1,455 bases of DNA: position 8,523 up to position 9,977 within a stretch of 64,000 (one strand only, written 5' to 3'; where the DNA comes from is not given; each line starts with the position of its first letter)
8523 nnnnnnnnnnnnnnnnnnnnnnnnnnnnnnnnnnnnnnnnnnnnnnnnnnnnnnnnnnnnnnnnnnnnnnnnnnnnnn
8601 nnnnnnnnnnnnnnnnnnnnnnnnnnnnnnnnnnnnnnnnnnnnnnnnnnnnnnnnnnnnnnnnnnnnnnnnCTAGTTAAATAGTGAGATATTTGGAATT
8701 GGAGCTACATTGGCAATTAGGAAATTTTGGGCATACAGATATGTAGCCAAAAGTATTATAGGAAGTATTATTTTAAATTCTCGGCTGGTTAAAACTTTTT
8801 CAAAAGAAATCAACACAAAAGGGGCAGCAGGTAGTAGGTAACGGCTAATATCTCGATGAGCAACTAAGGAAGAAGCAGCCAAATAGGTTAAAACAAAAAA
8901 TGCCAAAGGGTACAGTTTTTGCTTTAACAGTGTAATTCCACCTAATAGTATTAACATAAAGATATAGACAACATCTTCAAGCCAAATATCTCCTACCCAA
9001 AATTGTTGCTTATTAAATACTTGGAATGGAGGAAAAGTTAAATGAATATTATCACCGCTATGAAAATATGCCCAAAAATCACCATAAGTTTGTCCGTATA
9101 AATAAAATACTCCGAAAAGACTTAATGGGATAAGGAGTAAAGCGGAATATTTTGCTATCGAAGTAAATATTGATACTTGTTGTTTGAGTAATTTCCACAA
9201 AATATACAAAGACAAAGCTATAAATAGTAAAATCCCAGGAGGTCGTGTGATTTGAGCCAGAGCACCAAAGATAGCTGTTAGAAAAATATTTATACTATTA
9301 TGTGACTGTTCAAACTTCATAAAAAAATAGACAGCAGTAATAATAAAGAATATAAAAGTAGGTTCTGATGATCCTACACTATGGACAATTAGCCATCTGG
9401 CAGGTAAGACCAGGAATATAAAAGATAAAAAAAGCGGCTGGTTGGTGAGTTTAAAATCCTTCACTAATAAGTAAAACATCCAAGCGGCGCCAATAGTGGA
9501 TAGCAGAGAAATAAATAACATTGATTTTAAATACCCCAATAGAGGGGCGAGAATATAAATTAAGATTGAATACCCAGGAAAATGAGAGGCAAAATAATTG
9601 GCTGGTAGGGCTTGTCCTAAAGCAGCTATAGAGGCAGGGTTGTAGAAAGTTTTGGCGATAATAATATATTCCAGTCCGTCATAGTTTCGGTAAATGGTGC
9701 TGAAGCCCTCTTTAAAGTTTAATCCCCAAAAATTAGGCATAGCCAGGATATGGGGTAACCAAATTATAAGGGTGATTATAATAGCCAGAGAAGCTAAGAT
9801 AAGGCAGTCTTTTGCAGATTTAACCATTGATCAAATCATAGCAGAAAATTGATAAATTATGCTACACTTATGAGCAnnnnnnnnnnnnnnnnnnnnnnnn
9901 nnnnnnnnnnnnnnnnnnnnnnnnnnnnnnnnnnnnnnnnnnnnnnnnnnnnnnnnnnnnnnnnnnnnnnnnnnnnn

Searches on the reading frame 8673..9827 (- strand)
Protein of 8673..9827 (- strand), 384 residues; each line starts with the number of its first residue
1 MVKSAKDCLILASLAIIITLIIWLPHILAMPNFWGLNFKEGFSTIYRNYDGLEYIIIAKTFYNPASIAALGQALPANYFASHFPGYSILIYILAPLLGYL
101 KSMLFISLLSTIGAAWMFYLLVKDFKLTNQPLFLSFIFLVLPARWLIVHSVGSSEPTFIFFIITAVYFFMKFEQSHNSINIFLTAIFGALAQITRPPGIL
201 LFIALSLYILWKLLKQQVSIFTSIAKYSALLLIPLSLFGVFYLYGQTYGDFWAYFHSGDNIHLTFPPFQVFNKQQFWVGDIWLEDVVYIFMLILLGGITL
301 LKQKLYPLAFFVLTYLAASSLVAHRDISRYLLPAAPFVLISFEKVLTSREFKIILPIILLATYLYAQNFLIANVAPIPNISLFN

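Call 3: search_protein_families(library=pfam, proteins=[window:8673-9827:-], max_evalue=0.01)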
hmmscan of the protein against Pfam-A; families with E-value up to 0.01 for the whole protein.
window:8673-9827:- (384 aa): 1 family
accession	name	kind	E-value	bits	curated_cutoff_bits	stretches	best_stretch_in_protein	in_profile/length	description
PF13231.12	PMT_2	-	0.0034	18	26.1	1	101-237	22-153/160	Dolichyl-phosphate-mannose-protein mannosyltransferase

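Call 4: search_protein_families(library=ncbifam, proteins=[window:8673-9827:-], max_evalue=0.01)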
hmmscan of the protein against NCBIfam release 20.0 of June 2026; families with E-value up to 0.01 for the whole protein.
window:8673-9827:- (384 aa): 1 family
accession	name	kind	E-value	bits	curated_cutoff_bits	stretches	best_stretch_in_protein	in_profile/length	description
NF047440.1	LA3751_2_3_fam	subfamily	0.0029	16.5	200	0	81-368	79-382/460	LA_3751/LA_3752 family putative glycosyltransferase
